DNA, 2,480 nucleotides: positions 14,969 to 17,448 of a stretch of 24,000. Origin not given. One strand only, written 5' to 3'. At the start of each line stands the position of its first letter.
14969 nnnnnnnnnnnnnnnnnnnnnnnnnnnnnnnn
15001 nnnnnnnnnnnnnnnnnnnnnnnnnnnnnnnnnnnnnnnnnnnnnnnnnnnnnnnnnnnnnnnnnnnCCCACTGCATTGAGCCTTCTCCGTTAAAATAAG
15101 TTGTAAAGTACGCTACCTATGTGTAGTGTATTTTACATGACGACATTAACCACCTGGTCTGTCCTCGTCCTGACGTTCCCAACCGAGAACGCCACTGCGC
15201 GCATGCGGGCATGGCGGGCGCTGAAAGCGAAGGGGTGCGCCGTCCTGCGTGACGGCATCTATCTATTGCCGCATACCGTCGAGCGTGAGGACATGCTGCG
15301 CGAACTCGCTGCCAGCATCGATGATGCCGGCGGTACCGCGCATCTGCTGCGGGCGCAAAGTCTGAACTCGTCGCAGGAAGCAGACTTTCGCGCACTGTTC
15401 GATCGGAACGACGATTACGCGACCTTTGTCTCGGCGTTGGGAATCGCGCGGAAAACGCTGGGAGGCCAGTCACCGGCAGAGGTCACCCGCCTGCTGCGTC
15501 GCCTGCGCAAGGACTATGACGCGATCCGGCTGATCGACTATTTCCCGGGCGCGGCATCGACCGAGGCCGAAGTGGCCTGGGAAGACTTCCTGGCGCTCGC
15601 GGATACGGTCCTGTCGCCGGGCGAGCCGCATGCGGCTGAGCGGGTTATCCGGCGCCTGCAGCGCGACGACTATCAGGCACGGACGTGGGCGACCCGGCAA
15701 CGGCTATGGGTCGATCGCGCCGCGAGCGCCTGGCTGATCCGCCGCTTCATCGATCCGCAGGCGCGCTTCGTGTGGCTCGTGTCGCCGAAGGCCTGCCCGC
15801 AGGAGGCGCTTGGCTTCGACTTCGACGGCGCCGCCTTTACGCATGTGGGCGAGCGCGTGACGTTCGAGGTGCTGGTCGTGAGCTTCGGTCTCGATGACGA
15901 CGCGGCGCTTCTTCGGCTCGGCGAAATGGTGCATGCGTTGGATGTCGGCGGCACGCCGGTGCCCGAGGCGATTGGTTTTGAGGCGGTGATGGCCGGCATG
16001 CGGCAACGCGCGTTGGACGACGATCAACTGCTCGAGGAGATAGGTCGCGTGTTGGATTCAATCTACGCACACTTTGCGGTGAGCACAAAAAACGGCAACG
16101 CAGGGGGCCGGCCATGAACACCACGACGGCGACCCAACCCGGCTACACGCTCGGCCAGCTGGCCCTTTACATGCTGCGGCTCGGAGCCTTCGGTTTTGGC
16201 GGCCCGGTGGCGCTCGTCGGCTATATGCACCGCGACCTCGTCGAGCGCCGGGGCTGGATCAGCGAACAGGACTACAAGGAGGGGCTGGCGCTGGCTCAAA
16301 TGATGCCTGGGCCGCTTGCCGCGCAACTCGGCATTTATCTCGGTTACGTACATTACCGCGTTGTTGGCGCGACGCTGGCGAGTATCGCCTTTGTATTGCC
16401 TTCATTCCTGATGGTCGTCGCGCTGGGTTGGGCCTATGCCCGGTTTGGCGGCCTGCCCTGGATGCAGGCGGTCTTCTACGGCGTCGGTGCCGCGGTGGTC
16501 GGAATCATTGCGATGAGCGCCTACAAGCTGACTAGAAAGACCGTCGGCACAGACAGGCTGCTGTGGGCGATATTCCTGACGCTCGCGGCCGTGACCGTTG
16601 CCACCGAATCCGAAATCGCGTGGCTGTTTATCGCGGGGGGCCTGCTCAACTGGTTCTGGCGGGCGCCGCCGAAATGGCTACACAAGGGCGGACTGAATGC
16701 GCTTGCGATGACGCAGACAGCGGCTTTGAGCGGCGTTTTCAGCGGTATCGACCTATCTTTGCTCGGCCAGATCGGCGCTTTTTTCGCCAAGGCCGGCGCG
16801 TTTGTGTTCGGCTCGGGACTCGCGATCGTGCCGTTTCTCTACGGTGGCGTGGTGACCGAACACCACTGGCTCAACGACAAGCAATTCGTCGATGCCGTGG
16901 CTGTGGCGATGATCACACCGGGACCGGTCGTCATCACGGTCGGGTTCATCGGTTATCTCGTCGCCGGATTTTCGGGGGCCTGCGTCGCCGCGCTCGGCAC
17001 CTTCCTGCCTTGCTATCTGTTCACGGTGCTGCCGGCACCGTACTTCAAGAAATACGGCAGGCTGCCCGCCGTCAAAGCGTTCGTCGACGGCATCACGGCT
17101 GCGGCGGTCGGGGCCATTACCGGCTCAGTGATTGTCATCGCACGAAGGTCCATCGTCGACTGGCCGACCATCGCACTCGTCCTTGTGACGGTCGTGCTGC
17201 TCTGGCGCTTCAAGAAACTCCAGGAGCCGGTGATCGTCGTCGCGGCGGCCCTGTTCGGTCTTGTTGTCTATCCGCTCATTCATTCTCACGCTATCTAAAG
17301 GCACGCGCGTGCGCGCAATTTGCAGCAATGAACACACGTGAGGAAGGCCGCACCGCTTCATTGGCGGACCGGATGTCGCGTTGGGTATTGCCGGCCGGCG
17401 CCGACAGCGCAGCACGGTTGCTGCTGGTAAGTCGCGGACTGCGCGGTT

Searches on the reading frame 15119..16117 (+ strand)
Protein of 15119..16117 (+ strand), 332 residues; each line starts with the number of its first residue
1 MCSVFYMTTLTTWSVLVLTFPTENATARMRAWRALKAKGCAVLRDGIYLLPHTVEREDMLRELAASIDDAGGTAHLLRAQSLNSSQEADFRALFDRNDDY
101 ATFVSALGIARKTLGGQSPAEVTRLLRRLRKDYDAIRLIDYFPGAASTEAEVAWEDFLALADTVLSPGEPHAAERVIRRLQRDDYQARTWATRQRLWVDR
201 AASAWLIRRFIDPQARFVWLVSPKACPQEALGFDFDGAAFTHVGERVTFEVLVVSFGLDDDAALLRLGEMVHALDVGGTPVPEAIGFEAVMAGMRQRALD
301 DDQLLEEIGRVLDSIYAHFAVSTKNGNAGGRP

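Call 47: search_protein_families(library=pfam, proteins=[window:15119-16117:+], max_evalue=0.0001)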
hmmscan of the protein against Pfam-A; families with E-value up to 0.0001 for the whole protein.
window:15119-16117:+ (332 aa): 2 families
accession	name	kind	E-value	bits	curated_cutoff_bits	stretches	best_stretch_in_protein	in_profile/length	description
PF09828.14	ChrB_C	-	2.7e-45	154.4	25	1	190-319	1-132/132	ChrB, C-terminal domain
PF20229.3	ChrB_N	-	4e-09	37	23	1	28-106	1-81/159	Protein ChrB, N-terminal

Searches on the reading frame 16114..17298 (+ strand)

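Call 47: search_protein_families(library=pfam, proteins=[window:16114-17298:+], max_evalue=0.0001)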
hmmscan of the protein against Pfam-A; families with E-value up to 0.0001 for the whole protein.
window:16114-17298:+ (394 aa): 1 family
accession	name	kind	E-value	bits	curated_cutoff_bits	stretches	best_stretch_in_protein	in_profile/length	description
PF02417.20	Chromate_transp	-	2e-83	278.8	28.6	2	15-179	2-165/166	Chromate transporter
